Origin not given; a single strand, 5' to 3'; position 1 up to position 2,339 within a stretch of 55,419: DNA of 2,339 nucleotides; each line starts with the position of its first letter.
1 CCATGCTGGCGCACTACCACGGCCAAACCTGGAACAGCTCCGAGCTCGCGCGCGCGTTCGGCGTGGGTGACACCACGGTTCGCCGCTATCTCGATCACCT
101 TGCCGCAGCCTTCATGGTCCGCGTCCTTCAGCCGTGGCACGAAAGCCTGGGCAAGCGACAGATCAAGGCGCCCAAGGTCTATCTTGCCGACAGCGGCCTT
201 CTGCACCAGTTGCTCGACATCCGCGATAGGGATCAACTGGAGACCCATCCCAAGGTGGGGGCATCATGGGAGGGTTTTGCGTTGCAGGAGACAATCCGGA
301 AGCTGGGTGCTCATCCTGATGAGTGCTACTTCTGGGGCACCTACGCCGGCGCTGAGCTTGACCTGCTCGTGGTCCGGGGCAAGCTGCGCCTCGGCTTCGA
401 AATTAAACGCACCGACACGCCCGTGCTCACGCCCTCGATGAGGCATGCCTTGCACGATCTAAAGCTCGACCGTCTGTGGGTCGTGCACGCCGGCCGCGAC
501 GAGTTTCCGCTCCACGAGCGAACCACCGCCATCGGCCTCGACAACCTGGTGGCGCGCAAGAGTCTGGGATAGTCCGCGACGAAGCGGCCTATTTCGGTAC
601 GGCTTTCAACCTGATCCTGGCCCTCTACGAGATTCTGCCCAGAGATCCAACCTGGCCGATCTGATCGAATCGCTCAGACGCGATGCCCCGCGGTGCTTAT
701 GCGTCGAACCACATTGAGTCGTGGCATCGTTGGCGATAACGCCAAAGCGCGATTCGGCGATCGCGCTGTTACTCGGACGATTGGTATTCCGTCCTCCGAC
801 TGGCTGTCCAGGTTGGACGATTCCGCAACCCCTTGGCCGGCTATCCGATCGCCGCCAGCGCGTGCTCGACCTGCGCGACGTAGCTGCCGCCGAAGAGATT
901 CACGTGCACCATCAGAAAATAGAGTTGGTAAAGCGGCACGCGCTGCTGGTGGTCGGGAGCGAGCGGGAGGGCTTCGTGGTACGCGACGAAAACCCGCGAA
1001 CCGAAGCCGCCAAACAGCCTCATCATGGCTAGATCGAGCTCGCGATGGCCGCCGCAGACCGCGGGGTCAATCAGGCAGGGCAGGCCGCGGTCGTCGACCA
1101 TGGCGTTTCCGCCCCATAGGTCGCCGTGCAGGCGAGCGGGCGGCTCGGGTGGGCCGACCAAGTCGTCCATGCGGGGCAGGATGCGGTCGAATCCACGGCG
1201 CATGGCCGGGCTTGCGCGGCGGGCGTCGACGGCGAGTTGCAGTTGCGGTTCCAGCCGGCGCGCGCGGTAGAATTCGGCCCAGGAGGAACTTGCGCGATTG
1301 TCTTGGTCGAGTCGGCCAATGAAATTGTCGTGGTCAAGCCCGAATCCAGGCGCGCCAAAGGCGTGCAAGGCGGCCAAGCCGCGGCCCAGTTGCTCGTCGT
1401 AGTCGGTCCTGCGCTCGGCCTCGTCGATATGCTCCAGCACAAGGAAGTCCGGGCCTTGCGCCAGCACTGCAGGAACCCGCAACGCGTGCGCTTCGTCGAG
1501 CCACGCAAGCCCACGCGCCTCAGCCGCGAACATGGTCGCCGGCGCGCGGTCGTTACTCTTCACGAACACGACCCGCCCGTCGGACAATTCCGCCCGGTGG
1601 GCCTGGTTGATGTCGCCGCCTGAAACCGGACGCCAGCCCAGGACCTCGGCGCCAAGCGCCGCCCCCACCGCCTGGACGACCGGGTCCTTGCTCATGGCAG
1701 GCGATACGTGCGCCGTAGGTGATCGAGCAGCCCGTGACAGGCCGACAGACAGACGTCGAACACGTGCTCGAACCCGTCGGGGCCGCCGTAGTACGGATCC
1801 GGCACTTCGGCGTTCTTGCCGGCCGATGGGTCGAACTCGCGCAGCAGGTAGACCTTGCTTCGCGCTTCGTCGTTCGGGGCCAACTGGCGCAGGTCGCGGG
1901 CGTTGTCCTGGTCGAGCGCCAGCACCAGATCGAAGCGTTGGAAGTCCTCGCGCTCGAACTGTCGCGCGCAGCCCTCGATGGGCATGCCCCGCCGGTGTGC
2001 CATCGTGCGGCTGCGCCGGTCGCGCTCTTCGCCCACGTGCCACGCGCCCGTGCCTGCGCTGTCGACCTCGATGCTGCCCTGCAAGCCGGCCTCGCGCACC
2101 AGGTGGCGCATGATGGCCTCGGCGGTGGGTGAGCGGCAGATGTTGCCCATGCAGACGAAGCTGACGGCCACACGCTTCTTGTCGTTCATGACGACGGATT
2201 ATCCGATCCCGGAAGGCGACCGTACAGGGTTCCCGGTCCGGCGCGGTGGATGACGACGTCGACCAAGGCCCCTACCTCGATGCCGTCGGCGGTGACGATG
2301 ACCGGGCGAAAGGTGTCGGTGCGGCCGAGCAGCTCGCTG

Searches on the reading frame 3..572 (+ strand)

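Call 26: search_protein_families(library=pfam, proteins=[window:3-572:+], max_evalue=0.001)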
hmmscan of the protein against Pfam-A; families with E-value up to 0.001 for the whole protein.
window:3-572:+ (189 aa): 2 families
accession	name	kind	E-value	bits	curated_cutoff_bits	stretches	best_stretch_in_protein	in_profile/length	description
PF13635.12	DUF4143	-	2.6e-36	125.2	28.1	1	1-136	22-159/160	Domain of unknown function (DUF4143)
PF00392.27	GntR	-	0.0009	19.3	27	0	13-42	28-57/64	Bacterial regulatory proteins, gntR family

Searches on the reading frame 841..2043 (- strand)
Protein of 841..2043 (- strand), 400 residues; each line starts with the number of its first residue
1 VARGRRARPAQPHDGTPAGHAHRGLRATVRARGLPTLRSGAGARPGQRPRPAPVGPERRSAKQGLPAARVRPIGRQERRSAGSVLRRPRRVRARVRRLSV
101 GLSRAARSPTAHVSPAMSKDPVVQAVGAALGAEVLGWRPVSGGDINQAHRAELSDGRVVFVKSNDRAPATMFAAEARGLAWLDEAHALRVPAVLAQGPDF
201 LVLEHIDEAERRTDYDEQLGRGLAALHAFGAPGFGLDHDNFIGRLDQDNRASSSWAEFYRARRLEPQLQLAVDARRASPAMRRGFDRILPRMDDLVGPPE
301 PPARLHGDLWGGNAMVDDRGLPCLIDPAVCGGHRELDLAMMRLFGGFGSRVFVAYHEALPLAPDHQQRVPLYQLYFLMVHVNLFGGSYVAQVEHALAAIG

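Call 26: search_protein_families(library=pfam, proteins=[window:841-2043:-], max_evalue=0.001)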
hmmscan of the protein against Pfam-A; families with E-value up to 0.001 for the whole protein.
window:841-2043:- (400 aa): 2 families
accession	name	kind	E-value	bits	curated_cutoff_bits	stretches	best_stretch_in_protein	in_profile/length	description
PF03881.20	Fructosamin_kin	-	9.5e-72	242.1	22.4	1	135-397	20-283/288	Fructosamine kinase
PF01636.29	APH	-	2.4e-14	54.1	23.2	1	137-354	2-224/239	Phosphotransferase enzyme family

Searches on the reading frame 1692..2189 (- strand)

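Call 27: search_protein_families(library=pfam, proteins=[window:1692-2189:-], max_evalue=0.001)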
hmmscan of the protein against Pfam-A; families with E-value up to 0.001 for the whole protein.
window:1692-2189:- (165 aa): 1 family
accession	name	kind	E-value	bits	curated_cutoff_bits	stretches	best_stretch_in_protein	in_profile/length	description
PF01451.26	LMWPc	-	2.9e-46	157.7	23.2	1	9-155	1-144/144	Low molecular weight phosphotyrosine protein phosphatase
